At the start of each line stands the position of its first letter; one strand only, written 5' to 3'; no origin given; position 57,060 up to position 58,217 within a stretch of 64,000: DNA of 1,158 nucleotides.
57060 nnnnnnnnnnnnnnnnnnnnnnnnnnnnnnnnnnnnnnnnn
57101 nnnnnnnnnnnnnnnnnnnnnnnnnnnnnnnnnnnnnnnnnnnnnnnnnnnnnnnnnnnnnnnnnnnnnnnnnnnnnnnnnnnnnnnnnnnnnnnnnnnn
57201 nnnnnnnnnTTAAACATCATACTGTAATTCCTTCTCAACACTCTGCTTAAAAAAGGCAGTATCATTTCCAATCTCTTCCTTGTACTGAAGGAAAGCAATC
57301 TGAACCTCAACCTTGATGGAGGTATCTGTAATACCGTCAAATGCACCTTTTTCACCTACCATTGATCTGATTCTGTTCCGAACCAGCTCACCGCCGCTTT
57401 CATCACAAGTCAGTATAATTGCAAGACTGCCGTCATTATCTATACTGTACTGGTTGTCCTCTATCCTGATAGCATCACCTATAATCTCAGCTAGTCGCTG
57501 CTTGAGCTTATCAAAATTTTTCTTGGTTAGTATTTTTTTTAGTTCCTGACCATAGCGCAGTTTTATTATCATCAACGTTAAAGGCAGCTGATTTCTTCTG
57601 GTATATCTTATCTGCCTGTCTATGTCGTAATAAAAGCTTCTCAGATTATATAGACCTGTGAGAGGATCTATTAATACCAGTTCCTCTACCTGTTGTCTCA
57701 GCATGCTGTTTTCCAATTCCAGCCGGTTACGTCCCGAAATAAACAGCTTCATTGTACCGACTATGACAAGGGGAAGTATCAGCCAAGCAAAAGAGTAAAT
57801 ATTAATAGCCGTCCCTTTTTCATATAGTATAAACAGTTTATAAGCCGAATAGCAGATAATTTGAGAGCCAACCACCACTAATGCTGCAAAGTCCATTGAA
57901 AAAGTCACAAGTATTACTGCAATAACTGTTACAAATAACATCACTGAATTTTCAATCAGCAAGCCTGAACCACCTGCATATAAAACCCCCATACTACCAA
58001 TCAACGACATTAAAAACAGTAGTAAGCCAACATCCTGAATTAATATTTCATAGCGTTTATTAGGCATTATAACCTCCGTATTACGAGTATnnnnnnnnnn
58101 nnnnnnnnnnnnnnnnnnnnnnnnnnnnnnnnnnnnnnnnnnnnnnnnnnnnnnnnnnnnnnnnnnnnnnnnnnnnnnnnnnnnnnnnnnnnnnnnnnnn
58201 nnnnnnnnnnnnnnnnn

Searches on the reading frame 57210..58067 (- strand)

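Call 52: search_protein_families(library=pfam, proteins=[window:57210-58067:-], max_evalue=0.00001)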
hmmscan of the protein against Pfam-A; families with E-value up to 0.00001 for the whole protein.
window:57210-58067:- (285 aa): 1 family
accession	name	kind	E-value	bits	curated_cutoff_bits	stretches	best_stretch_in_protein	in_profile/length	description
PF00990.26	GGDEF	-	1.1e-07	32.2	23.8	1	132-263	2-133/161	Diguanylate cyclase, GGDEF domain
